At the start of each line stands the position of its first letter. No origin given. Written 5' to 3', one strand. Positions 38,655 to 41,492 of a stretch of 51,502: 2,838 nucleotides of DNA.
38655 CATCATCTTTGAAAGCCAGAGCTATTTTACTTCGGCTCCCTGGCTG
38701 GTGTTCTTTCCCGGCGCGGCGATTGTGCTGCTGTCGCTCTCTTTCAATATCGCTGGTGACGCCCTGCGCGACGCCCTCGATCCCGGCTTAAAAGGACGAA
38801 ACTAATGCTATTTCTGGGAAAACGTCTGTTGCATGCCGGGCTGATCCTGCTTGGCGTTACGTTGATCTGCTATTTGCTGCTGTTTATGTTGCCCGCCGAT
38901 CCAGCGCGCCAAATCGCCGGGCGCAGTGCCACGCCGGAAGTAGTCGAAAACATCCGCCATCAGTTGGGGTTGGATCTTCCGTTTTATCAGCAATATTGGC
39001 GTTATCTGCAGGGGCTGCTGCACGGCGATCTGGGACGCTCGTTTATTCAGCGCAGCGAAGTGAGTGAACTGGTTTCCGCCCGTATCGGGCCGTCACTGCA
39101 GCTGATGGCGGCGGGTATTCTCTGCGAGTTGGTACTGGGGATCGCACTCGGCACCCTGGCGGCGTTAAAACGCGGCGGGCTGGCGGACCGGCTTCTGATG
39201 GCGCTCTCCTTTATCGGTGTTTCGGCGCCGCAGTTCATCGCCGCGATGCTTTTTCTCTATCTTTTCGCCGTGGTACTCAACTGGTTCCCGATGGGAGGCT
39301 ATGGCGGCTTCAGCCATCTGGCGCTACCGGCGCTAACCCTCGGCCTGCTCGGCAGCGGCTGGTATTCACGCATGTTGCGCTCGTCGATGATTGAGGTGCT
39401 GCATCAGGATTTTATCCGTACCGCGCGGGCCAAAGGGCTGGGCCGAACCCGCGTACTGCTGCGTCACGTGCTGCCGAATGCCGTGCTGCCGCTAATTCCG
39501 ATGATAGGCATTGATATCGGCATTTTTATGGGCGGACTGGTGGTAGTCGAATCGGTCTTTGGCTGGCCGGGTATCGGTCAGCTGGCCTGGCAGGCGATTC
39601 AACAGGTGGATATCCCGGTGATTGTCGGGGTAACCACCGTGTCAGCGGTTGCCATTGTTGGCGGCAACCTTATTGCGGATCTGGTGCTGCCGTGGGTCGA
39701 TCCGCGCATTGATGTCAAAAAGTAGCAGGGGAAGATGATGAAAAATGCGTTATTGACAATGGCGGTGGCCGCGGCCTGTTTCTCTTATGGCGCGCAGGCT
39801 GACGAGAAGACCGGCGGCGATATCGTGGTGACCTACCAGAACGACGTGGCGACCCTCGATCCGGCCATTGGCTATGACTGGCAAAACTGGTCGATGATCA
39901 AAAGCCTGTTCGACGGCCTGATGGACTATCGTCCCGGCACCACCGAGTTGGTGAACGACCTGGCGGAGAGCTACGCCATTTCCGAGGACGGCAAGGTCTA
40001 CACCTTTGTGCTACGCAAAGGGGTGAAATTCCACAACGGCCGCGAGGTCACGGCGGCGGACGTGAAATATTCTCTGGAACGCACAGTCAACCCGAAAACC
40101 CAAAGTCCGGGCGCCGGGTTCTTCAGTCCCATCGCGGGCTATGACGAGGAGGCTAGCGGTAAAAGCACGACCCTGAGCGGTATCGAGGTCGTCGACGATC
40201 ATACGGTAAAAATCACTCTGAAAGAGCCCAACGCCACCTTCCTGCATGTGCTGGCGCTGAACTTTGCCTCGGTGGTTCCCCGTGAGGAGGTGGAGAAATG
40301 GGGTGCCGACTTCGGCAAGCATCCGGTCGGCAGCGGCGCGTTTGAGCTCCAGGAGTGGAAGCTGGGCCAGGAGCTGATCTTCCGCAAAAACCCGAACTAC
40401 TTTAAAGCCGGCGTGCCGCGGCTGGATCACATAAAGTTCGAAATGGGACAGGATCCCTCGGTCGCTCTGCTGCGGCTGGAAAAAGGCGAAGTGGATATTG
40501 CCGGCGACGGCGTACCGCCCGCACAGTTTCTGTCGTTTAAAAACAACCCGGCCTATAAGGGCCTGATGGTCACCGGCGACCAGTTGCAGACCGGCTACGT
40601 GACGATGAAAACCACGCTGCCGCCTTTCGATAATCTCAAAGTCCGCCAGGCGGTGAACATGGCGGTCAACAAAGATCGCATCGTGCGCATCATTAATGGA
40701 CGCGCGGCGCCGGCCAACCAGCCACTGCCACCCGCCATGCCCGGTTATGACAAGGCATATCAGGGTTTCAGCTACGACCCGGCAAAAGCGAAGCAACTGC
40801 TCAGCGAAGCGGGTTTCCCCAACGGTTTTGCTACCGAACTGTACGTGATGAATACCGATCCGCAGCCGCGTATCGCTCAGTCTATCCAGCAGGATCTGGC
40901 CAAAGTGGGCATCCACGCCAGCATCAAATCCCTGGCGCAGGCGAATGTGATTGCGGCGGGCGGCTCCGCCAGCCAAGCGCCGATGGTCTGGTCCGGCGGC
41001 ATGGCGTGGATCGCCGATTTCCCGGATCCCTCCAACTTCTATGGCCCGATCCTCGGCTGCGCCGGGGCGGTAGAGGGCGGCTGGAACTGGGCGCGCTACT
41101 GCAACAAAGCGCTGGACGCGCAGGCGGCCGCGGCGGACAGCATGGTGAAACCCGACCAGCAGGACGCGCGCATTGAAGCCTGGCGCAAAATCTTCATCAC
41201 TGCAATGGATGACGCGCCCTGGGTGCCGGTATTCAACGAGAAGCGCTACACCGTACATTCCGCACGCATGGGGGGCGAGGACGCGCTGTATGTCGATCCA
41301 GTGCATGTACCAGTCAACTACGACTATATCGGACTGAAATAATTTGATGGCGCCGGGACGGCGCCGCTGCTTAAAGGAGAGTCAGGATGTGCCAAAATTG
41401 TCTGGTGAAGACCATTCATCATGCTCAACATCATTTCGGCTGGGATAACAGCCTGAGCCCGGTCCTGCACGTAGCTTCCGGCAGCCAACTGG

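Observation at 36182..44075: Seven-gene operon: AmiC-like sensor and ANTAR antiterminator controlling an ABC transporter and an acetamidase/formamidase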

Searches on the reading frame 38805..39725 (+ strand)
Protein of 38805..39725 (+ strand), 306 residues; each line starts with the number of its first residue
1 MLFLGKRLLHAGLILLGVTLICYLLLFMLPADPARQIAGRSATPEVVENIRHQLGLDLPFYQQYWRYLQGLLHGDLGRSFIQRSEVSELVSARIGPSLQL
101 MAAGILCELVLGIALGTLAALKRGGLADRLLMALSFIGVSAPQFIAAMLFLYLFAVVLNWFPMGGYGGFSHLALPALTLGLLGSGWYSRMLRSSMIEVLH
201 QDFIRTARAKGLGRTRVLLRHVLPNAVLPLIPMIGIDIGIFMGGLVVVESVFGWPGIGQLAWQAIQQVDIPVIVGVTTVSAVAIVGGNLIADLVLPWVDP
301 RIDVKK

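Call 6: search_protein_families(proteins=[window:38805-39725:+], library=ncbifam, max_evalue=0.001)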
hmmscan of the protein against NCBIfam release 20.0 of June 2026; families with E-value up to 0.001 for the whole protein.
window:38805-39725:+ (306 aa): 23 families
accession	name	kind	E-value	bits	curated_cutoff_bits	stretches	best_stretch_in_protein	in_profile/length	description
NF045470.1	Opp2B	equivalog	5.2e-86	288.5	350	1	7-302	1-299/300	nickel ABC transporter permease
NF045469.1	Opp1B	equivalog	4.9e-75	252.9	380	1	3-302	4-306/307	nickel/cobalt ABC transporter permease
NF011661.0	PRK15081.1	equivalog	3.1e-72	243.6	463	1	3-303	4-304/306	glutathione ABC transporter permease GsiC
TIGR02789.1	nickel_nikB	equivalog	3.2e-72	243.6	447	1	6-303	7-307/314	nickel ABC transporter permease subunit NikB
NF045472.1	Opp4B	equivalog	4.5e-71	239.7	450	1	6-302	7-318/319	oligopeptide ABC transporter permease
NF007677.0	PRK10352.1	equivalog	4.5e-69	232.9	433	1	3-303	4-307/314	nickel ABC transporter permease subunit NikB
NF045471.1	Opp3B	equivalog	3.6e-66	223.7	480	1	3-305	4-305/308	oligopeptide ABC transporter permease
NF007008.0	PRK09471.1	equivalog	1.6e-60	205.2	388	1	3-302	4-304/306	oligopeptide ABC transporter permease OppB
NF008161.0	PRK10914.1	equivalog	3e-60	204.2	590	2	170-306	203-339/339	dipeptide ABC transporter permease DppB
NF011690.0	PRK15110.1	equivalog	3.4e-33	115.4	432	2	170-294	181-305/321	putrescine export ABC transporter permease SapB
NF011712.0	PRK15133.1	subfamily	2.3e-31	109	445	1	38-305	77-362/364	microcin C ABC transporter permease YejB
NF043081.1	MMSYN1_0165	equivalog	3e-30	105.5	350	1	61-305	144-387/388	oligopeptide ABC transporter permease OppB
NF045474.1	Opp2C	equivalog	1.1e-12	48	300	1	97-242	42-172/236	nickel transporter permease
NF045476.1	Opp4C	equivalog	1.1e-12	47.8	350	1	89-258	73-222/278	oligopeptide ABC transporter permease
NF007738.0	PRK10417.1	equivalog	1.4e-11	44.5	335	1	76-242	54-204/277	nickel ABC transporter permease subunit NikC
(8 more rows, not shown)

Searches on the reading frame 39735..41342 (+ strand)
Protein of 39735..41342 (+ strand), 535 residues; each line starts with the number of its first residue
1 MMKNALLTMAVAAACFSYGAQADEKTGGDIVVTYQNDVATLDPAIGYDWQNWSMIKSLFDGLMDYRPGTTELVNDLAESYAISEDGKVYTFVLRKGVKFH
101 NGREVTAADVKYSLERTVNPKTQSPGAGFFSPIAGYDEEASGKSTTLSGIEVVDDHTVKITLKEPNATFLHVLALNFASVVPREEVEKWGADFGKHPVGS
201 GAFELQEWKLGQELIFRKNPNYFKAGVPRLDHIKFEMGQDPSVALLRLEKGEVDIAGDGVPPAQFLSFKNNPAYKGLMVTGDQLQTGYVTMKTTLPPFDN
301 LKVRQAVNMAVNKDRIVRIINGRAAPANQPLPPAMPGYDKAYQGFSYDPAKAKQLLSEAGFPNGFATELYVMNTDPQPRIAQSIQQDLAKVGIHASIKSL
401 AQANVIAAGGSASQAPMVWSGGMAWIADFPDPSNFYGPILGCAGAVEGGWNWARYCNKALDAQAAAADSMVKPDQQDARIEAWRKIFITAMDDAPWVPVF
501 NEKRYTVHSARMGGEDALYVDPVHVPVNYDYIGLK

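Call 6: search_protein_families(proteins=[window:39735-41342:+], library=ncbifam, max_evalue=0.001)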
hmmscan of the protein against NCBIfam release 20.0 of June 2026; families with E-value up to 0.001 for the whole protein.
window:39735-41342:+ (535 aa): 11 families
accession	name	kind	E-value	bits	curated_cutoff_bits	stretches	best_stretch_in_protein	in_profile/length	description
NF011942.0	PRK15413.1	equivalog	2.2e-74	251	594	1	2-514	6-495/512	glutathione ABC transporter substrate-binding protein GsiB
NF043070.1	DppA_dipep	equivalog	9.5e-70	235.6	1005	1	56-499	58-503/535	dipeptide ABC transporter periplasmic-binding protein DppA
NF011689.0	PRK15109.1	equivalog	1.6e-51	175.6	560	1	53-502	60-510/547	ABC transporter substrate-binding protein SapA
NF045467.1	Opp4A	equivalog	2.8e-48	164.5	650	1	22-515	29-541/556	oligopeptide ABC transporter substrate-binding protein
TIGR02294.1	nickel_nikA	equivalog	1.4e-46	159.1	393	1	25-507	3-478/501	nickel ABC transporter substrate-binding protein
NF011684.0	PRK15104.1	equivalog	1.7e-41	142.6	947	1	10-505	23-514/543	oligopeptide ABC transporter substrate-binding protein OppA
NF045468.1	Opp5A_nikA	equivalog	1.7e-39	135.7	600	2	153-402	119-370/488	nickel ABC transporter substrate-binding protein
NF007287.0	PRK09755.1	equivalog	1.3e-35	123.3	1098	1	8-512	11-513/535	ABC transporter substrate-binding protein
NF047575.1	opine_bind_CntA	exception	2.2e-29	102.4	800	1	5-365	12-364/535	staphylopine-dependent metal ABC transporter substrate-binding lipoprotein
TIGR04028.1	SBP_KPN_01854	hypoth_equivalog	6e-25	87.8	468.5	1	42-412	15-394/509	TIGR04028 family ABC transporter substrate-binding protein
NF010149.0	PRK13626.1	equivalog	1.3e-10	40.6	476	1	32-208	124-276/552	HTH-type transcriptional regulator SgrR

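Call 41: search_solved_structures(query=window:39738-41342:+, max_evalue=1e-30)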
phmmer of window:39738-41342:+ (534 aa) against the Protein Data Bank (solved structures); distinct sequences matched with E-value up to 1e-30: 31.
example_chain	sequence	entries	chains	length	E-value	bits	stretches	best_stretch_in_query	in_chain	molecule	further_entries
8upi_A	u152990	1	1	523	2.5e-253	844.6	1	22-532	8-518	Peptide ABC transporter substrate-binding protein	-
3m8u_A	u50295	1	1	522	2.9e-65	224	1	42-510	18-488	Heme-binding protein A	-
1dpp_A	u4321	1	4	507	3.6e-64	220.4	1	56-498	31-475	DIPEPTIDE BINDING PROTEIN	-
8z1y_F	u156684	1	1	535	3.9e-64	220.3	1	56-498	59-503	Dipeptide-binding protein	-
1uqw_A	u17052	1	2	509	5.4e-64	219.8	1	25-513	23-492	PUTATIVE BINDING PROTEIN YLIB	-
1dpe_A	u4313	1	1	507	1.8e-63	218.1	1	56-498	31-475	DIPEPTIDE-BINDING PROTEIN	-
8z1z_F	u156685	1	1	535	1.9e-63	218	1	56-498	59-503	Dipeptide-binding protein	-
5f1q_A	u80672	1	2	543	5e-63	216.6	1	57-500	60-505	Periplasmic dipeptide transport protein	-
6ofq_A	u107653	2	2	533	2e-53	184.9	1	21-510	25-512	Heme-binding protein A / AI-2 binding protein A | Heme-binding protein A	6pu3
3tpa_A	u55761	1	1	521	3.5e-52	180.8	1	39-508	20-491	Heme-binding protein A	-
6hlx_A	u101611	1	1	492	3.4e-45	157.8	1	37-435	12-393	AgaA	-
4qfk_H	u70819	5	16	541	5.9e-45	157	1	4-509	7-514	ABC transporter periplasmic peptide-binding protein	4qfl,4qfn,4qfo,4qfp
5u4o_A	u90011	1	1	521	2.1e-42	148.5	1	22-461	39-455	ABC transporter substrate-binding protein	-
6tfq_A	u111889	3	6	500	1.4e-39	139.2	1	34-484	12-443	ABC transporter substrate-binding protein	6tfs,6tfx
3tcf_A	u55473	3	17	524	1.6e-38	135.7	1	35-469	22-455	Periplasmic oligopeptide-binding protein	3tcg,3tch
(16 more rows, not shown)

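Call 49: search_solved_structures(query=window:39738-41342:+, max_evalue=1e-100, show_alignments=1)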
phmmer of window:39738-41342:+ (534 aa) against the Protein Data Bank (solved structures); distinct sequences matched with E-value up to 1e-100: 1.
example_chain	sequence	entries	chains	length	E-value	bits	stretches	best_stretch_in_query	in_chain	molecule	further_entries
8upi_A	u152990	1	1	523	2.5e-253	844.6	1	22-532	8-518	Peptide ABC transporter substrate-binding protein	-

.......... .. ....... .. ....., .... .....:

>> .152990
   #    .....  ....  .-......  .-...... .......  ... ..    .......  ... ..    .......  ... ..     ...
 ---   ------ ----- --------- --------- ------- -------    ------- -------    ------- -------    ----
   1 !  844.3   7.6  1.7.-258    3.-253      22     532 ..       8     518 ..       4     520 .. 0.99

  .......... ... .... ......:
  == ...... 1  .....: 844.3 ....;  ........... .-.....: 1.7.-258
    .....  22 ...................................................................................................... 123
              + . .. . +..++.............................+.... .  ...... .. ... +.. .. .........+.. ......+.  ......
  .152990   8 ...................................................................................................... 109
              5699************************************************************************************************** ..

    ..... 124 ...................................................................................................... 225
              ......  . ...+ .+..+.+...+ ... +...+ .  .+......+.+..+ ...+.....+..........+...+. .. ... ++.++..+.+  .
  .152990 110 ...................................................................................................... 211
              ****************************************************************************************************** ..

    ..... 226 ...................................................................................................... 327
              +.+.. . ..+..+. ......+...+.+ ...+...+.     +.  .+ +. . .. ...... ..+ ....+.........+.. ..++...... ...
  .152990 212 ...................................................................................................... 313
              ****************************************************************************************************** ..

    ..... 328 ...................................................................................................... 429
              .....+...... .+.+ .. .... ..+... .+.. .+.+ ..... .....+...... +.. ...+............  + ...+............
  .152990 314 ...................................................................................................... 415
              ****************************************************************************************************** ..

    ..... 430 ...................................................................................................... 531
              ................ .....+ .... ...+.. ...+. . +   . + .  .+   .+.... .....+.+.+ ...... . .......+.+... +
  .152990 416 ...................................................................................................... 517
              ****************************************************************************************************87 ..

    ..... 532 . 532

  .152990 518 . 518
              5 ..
